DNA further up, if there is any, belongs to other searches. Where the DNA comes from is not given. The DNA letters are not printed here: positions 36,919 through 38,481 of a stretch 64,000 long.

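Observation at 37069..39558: Tandem duplication of argininosuccinate synthase with one divergent copy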

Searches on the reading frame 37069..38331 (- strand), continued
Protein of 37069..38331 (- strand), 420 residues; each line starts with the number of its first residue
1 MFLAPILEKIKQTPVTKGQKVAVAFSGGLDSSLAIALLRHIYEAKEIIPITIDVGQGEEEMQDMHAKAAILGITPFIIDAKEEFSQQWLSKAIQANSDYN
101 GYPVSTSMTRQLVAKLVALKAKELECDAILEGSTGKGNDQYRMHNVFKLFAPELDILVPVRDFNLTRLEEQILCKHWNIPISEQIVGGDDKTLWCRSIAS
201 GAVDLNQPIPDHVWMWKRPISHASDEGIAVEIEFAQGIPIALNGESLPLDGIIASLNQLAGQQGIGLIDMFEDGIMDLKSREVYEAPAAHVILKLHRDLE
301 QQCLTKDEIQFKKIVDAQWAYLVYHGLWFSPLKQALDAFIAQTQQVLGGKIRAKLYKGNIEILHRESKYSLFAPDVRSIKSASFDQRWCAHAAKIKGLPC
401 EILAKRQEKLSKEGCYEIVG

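Call 16: find_related_loci(query=A1, collection=genome_contigs, flank=10000)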
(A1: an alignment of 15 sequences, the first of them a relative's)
Query A1 (420 aa) in genome_contigs; peptide patterns used: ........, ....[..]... (x = any residue, [..] = any of these).
380 stretches matched a pattern; 346 encode a relative of the query (tblastn E <= 1e-3); the best 80 are kept; 80 distinct loci.
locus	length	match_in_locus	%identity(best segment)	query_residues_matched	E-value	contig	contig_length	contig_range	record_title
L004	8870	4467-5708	78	1-414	0e+0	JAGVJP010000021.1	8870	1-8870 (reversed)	MAG: Parachlamydiales bacterium isolate SW_11 c_000000035951, whole genome shotgun sequence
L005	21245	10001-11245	79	1-415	0e+0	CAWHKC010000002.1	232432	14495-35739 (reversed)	MAG: uncultured proteobacterium isolate MFD04780.bin.1.177 genome assembly, contig: contig_16262, whole genome shotgun s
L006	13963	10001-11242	78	1-414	0e+0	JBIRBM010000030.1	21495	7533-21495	MAG: Parachlamydiaceae bacterium isolate WGG20204 k141_157856_length_21495_SRR21875704, whole genome shotgun sequence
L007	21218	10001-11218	79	1-406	0e+0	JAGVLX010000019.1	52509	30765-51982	MAG: Parachlamydiales bacterium isolate SW_13 c_000000095423, whole genome shotgun sequence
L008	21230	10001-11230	77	1-410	0e+0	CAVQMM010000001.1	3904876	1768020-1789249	MAG: uncultured Chlamydiae bacterium isolate MFD00082.bin.1.18 genome assembly, contig: contig_1137, whole genome shotgu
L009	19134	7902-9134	80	1-411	0e+0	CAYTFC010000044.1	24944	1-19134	MAG TPA_asm: uncultured bacterium isolate SRP062349_co2_74 genome assembly, contig: NODE_1080_length_24944_cov_42.685845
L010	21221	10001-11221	66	6-412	0e+0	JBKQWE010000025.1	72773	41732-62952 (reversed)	MAG: Candidatus Brocadiia bacterium isolate SEr3G3H3I__bin_258 SEr3G3H3I_000000078523, whole genome shotgun sequence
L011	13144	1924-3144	66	6-412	0e+0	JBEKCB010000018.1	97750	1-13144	MAG: Candidatus Brocadiia bacterium isolate SPRUCE 14 SPRUCE_14_18, whole genome shotgun sequence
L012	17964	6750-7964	66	6-410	0e+0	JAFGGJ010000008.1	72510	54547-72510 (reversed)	MAG: Planctomycetota bacterium isolate Zod_Metabat.1381 k87_800483, whole genome shotgun sequence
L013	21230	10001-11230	68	1-411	0e+0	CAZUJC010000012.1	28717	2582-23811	MAG TPA_asm: uncultured Pseudomonadota bacterium isolate SRP150892_co2_472 genome assembly, contig: NODE_2103_length_287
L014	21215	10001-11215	67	6-410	0e+0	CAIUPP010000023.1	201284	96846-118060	MAG: uncultured planctomycete isolate AM-2014_bin-0320 genome assembly, contig: bin-0320:023/154, whole genome shotgun s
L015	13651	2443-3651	67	1-403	0e+0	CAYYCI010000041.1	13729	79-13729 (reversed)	MAG TPA_asm: uncultured Planctomycetota bacterium isolate binchicken_co256_285 genome assembly, contig: NODE_10819_lengt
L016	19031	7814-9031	67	1-406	0e+0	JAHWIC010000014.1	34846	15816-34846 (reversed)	MAG: Candidatus Woesearchaeota archaeon isolate Yap2000.bin4.8 contig-145_757, whole genome shotgun sequence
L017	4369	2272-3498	67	6-413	0e+0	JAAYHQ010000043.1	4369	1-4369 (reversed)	MAG: Bacillota bacterium isolate AS09scLD_395 114798_AS09, whole genome shotgun sequence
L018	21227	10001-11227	67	6-413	0e+0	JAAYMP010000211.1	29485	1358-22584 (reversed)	MAG: Bacillota bacterium isolate AS20ysBPTH_40 120123_AS20, whole genome shotgun sequence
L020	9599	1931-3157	67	6-413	0e+0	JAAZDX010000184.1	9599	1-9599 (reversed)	MAG: Bacillota bacterium isolate AS09scLD_242 274573_AS09, whole genome shotgun sequence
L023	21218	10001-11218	66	1-406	0e+0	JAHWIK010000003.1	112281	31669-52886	MAG: Candidatus Woesearchaeota archaeon isolate YT1_182 k127_7729191, whole genome shotgun sequence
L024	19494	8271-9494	66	1-408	0e+0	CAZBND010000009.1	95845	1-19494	MAG TPA_asm: uncultured Planctomycetota bacterium isolate binchicken_co334_194 genome assembly, contig: NODE_280_length_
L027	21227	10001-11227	67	6-413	0e+0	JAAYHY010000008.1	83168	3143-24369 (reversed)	MAG: Bacillota bacterium isolate AS09scLD_416 11540_AS09, whole genome shotgun sequence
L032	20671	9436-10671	64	3-414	0e+0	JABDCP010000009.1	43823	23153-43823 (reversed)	MAG: Candidatus Dependentiae bacterium isolate BWMinHeated_Nextera77_MAG3 3300020828.a:Ga0207145_1010, whole genome shot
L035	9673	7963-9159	66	6-404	0e+0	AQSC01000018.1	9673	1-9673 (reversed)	Euryarchaeota archaeon SCGC AAA252-I15 A252I15DRAFT_contig_43_0.44_C, whole genome shotgun sequence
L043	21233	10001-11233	67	6-417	0e+0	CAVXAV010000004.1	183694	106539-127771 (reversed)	MAG: uncultured bacterium isolate MFD02579.bin.2.17 genome assembly, contig: contig_20563, whole genome shotgun sequence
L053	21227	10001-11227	65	1-409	0e+0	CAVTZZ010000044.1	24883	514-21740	MAG: uncultured delta proteobacterium isolate MFD04408.bin.2.108 genome assembly, contig: contig_21378, whole genome sho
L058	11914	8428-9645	66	1-406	0e+0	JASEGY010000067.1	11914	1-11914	MAG: bacterium isolate Yes70-08 NODE_67_length_11914_cov_764.808837, whole genome shotgun sequence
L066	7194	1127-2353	64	1-409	0e+0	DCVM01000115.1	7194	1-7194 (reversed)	MAG TPA_asm: Syntrophaceae bacterium UBA2188 UBA2188_contig_68993, whole genome shotgun sequence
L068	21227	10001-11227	63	1-409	0e+0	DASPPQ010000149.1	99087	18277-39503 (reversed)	MAG TPA_asm: Thermodesulfobacteriota bacterium isolate SMAG_U12177 k141_1934312, whole genome shotgun sequence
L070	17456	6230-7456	65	1-409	0e+0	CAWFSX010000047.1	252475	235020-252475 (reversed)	MAG: uncultured delta proteobacterium isolate MFD00709.bin.2.41 genome assembly, contig: contig_26839, whole genome shot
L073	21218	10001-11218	64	1-406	0e+0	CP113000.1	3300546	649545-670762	MAG: Thermodesulfobacteriota bacterium isolate ORM2a chromosome, complete genome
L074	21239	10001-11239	64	1-413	0e+0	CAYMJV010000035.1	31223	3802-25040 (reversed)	MAG TPA_asm: uncultured Syntrophaceae bacterium isolate binchicken_co378_81 genome assembly, contig: NODE_1117_length_31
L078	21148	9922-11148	63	1-409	1e-180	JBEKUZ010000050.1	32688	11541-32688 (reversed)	MAG: Thermodesulfobacteriota bacterium isolate SPRUCE 593 SPRUCE_593_50, whole genome shotgun sequence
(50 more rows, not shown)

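Call 23: search_protein_families(library=pfam, proteins=[L066:3969-5309:+, L053:16208-16777:+, L078:12876-14351:+, L068:6052-7206:+, L053:14312-14896:+, L020:431-1600:+, L074:1370-2353:+, L070:3887-4978:+, L053:11310-12818:+, L027:11236-12612:+])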
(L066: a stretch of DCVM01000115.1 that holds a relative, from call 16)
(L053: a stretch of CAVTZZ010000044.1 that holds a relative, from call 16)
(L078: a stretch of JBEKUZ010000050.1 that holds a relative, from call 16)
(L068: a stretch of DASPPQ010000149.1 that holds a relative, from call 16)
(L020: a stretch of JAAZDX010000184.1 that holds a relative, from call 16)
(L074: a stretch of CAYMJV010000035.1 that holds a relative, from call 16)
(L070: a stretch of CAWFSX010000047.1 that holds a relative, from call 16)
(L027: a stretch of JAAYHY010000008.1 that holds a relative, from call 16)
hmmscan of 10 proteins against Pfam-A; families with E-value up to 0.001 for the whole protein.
L066:3969-5309:+ (446 aa): 2 families
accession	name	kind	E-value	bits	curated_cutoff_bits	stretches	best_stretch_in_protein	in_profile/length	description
PF16491.10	Peptidase_M48_N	-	5e-52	176.8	27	1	38-215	2-179/179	CAAX prenyl protease N-terminal, five membrane helices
PF01435.24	Peptidase_M48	-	1.4e-36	126.5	20.3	1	220-424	3-185/186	Peptidase family M48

L053:16208-16777:+ (189 aa): 1 family
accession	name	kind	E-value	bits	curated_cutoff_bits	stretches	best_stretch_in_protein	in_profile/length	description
PF19620.4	DUF6125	-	1.2e-25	90.9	27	1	31-173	20-164/164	Family of unknown function (DUF6125)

L078:12876-14351:+ (491 aa): 2 families
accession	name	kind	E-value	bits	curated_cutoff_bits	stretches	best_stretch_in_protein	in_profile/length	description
PF02913.24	FAD-oxidase_C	-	1.2e-56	192.7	21.2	1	249-489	2-248/248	FAD linked oxidases, C-terminal domain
PF01565.28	FAD_binding_4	-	1.5e-39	135.3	26.4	1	75-212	1-139/139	FAD binding domain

L068:6052-7206:+ (384 aa): 3 families
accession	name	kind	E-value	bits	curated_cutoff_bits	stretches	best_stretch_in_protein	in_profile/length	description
PF04055.27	Radical_SAM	-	1.2e-22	81.3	29.5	1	55-213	3-162/166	Radical SAM superfamily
PF13186.11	SPASM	-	1.6e-09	38.3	21.5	1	291-350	1-66/67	Iron-sulfur cluster-binding domain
PF13353.11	Fer4_12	-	1.6e-06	28.9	22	1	57-163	13-115/137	4Fe-4S single cluster domain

L053:14312-14896:+ (194 aa): 3 families
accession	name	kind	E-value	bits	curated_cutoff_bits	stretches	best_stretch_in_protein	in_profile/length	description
PF01381.28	HTH_3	-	1.7e-06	28.4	23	1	110-146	1-37/55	Helix-turn-helix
PF13560.12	HTH_31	-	1.6e-05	25.6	27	1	108-148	4-45/64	Helix-turn-helix domain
PF15731.11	MqsA_antitoxin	-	0.00016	22.2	30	1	97-158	61-118/131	Antitoxin component of bacterial toxin-antitoxin system, MqsA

L020:431-1600:+ (389 aa): 4 families
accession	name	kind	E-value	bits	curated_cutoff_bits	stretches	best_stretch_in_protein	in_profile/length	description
PF01551.29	Peptidase_M23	-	2.8e-38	130.5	28.7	1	290-385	1-96/96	Peptidase family M23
PF07501.17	G5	-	1.8e-17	63.8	23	1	183-255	3-75/75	G5 domain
PF01476.26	LysM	-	4.7e-11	42.9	20.9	1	127-169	1-42/43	LysM domain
PF23457.1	LysM2_NFP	-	0.00013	22.4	36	1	127-170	8-54/56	NFP LysM2 domain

L074:1370-2353:+ (327 aa): 1 family
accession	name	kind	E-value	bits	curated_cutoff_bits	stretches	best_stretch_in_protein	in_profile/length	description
PF00291.31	PALP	-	9.4e-79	265.2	35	1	12-304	3-295/295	Pyridoxal-phosphate dependent enzyme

L070:3887-4978:+ (363 aa): 5 families
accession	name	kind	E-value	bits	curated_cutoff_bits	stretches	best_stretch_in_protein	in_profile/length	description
PF13365.12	Trypsin_2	-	4.6e-36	125.1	27.6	1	73-211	1-144/144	Trypsin-like peptidase domain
PF00089.32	Trypsin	-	7.3e-23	82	20.6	1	74-237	28-219/220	Trypsin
PF13180.12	PDZ_2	-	1.1e-13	51.7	27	1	266-356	12-80/80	PDZ domain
PF17820.7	PDZ_6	-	9.1e-05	22.6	27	0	277-292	2-17/54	PDZ domain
PF10459.15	Peptidase_S46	-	0.00031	20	22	0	189-212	627-650/698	Peptidase S46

L053:11310-12818:+ (502 aa): 2 families
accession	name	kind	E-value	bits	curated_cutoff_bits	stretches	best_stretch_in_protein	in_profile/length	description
PF00206.25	Lyase_1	-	1e-55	189.8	27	1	53-306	39-307/312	Lyase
PF14698.11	ASL_C2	-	0.00071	20.4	27.3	0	374-446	1-67/69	Argininosuccinate lyase C-terminal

L027:11236-12612:+ (458 aa): 2 families
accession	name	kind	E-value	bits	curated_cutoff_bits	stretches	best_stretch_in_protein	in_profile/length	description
PF00206.25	Lyase_1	-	2.6e-48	165.5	27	1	12-300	8-310/312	Lyase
PF14698.11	ASL_C2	-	2.5e-06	28.2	27.3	1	366-397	3-34/69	Argininosuccinate lyase C-terminal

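Call 33: search_protein_representatives(protein=window:37069-38331:-)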
Query: 420 residues. Proteins with E-value up to 0.001 (for the whole library): 5649; up to 1e-10: 2501; up to 1e-30: 380. The best 150 are listed.
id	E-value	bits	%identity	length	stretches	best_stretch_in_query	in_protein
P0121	4.7e-163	559.3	60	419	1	4-413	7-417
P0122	2.3e-151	520.8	55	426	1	3-410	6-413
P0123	1.7e-110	386.2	78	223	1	5-220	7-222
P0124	4.7e-104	365.0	62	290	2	5-148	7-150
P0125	2.5e-102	359.3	61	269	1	4-261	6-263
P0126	1.3e-98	347.0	60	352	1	5-273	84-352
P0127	3.8e-87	309.3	41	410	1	6-403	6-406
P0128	7.7e-87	308.3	45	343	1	78-409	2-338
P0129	1.5e-81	290.9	58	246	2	36-202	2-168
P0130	1.9e-79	283.9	57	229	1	188-412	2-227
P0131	1.2e-72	261.5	36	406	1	20-405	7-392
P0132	4.3e-72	259.7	38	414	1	7-379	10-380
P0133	5.7e-72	259.3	38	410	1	12-409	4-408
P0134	2.4e-71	257.2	38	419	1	19-406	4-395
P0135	3.2e-71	256.8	39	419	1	6-400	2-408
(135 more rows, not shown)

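Call 35: find_encoding_contigs(protein=P0127, flank=8000, max_places=3)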
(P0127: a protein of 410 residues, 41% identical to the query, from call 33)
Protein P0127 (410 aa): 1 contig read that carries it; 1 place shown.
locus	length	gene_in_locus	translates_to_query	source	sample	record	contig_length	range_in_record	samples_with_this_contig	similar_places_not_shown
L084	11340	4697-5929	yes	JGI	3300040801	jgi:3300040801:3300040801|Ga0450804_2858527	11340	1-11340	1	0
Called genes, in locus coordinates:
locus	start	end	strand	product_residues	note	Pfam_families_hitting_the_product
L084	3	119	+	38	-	?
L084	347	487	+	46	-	-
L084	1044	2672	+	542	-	PF04055:Radical_SAM, PF13353:Fer4_12, PF13186:SPASM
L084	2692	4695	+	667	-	PF00389:2-Hacid_dh, PF02826:2-Hacid_dh_C, PF08100:Dimerisation, PF00891:Methyltransf_2, PF05175:MTS (weak), PF13489:Methyltransf_23 (weak), PF08242:Methyltransf_12, PF13649:Methyltransf_25, +2 more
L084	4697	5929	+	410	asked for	PF00764:Arginosuc_synth, PF20979:Arginosuc_syn_C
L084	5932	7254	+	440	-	-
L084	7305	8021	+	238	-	PF03781:FGE-sulfatase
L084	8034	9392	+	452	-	PF02310:B12-binding, PF04055:Radical_SAM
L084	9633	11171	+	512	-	PF13353:Fer4_12 (weak), PF04055:Radical_SAM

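Call 36: find_encoding_contigs(protein=P0132, flank=8000, max_places=3)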
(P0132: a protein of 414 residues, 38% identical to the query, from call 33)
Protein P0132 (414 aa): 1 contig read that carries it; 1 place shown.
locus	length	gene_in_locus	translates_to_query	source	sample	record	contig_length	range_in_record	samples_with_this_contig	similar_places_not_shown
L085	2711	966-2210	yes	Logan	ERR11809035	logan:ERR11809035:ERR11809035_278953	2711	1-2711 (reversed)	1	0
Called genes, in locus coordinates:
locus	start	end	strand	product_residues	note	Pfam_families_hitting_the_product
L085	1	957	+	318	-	?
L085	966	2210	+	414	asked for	PF00764:Arginosuc_synth, PF20979:Arginosuc_syn_C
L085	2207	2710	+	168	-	?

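Call 39: search_protein_families(library=ncbifam, proteins=[L053:11310-12818:+, L027:11236-12612:+, L001:6596-7945:+, L032:10664-12028:+, L016:17367-18704:+, L084:5932-7254:+], max_evalue=1e-20)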
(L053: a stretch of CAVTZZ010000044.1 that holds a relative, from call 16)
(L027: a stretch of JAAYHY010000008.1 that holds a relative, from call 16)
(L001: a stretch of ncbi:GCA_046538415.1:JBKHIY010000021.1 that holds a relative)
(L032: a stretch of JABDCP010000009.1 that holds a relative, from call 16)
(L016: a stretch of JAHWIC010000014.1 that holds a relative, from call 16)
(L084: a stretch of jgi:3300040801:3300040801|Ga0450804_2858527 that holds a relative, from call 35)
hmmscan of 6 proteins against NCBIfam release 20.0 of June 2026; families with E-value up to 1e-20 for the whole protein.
L053:11310-12818:+ (502 aa): 7 families
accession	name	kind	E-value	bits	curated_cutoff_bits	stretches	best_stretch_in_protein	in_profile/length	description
TIGR00838.1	argH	equivalog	5.2e-115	385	279.5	1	6-472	1-454/455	argininosuccinate lyase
NF008964.0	PRK12308.1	equivalog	1.7e-76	258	657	1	6-481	3-467/624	argininosuccinate lyase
NF005218.0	PRK06705.1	equivalog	2.6e-65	221.1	883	1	46-492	45-492/502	argininosuccinate lyase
NF052535.1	CoM_syn_XcbC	exception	4.4e-61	207.1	575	1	8-493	9-487/495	2-phosphosulfolactate phosphatase XcbC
NF002563.0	PRK02186.1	subfamily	7e-58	196.6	625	1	46-488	445-872/890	argininosuccinate lyase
NF005000.0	PRK06389.1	equivalog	2e-40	139.2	388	1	5-369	2-352/434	argininosuccinate lyase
TIGR00928.1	purB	equivalog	1.2e-22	80.3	326.2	1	91-318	72-299/436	adenylosuccinate lyase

L027:11236-12612:+ (458 aa): 6 families
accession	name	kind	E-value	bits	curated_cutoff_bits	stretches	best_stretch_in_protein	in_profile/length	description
TIGR00838.1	argH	equivalog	2.2e-96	323.6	279.5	1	11-394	10-392/455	argininosuccinate lyase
NF008964.0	PRK12308.1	equivalog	9.7e-72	242.2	657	1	20-391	19-391/624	argininosuccinate lyase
NF002563.0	PRK02186.1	subfamily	1.2e-45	156.1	625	1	29-404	434-812/890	argininosuccinate lyase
NF005000.0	PRK06389.1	equivalog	1.6e-43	149.4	388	1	16-399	17-393/434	argininosuccinate lyase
NF005218.0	PRK06705.1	equivalog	3.5e-38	131.6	883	1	30-386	37-395/502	argininosuccinate lyase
NF052535.1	CoM_syn_XcbC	exception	6.4e-32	111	575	1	28-398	33-400/495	2-phosphosulfolactate phosphatase XcbC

L001:6596-7945:+ (449 aa): 7 families
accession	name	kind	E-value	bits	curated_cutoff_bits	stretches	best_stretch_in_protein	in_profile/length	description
TIGR00838.1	argH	equivalog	1.5e-90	304.4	279.5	1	12-388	11-388/455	argininosuccinate lyase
NF008964.0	PRK12308.1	equivalog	3.6e-68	230.4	657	1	22-387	21-389/624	argininosuccinate lyase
NF002563.0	PRK02186.1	subfamily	1e-45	156.4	625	1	37-405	444-815/890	argininosuccinate lyase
NF052535.1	CoM_syn_XcbC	exception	1.2e-40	139.7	575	1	35-397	40-401/495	2-phosphosulfolactate phosphatase XcbC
NF005000.0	PRK06389.1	equivalog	2.2e-36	125.9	388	1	38-395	39-388/434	argininosuccinate lyase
NF005218.0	PRK06705.1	equivalog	1.5e-30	106.4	883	1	39-385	46-396/502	argininosuccinate lyase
TIGR00928.1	purB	equivalog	1.8e-21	76.5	326.2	1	83-388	74-383/436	adenylosuccinate lyase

L032:10664-12028:+ (454 aa): 7 families
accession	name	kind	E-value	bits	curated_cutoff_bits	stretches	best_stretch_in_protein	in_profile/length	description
TIGR00838.1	argH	equivalog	8.1e-110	367.9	279.5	1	31-393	23-386/455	argininosuccinate lyase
NF008964.0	PRK12308.1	equivalog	1.1e-84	285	657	1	31-394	25-389/624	argininosuccinate lyase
NF005000.0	PRK06389.1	equivalog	6e-54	183.8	388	1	21-393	17-379/434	argininosuccinate lyase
NF002563.0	PRK02186.1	subfamily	2.9e-51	174.7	625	1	32-395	432-799/890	argininosuccinate lyase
NF052535.1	CoM_syn_XcbC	exception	4e-38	131.4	575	1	42-406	42-403/495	2-phosphosulfolactate phosphatase XcbC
NF005218.0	PRK06705.1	equivalog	7.3e-37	127.3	883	1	44-392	46-396/502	argininosuccinate lyase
TIGR00928.1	purB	equivalog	5.6e-21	74.8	326.2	1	91-393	74-381/436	adenylosuccinate lyase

L016:17367-18704:+ (445 aa): 6 families
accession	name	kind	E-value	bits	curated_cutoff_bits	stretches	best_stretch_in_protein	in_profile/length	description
TIGR00838.1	argH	equivalog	4.2e-97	326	279.5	1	11-390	10-391/455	argininosuccinate lyase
NF008964.0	PRK12308.1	equivalog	1.9e-72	244.5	657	1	16-389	14-392/624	argininosuccinate lyase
NF005000.0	PRK06389.1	equivalog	1.1e-53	182.9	388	1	3-399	2-393/434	argininosuccinate lyase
NF002563.0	PRK02186.1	subfamily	2.3e-48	165.1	625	1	40-393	447-805/890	argininosuccinate lyase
NF005218.0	PRK06705.1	equivalog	5.5e-38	131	883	1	40-392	47-403/502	argininosuccinate lyase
NF052535.1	CoM_syn_XcbC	exception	4.2e-37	128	575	1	35-403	40-408/495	2-phosphosulfolactate phosphatase XcbC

L084:5932-7254:+ (440 aa): 0 families
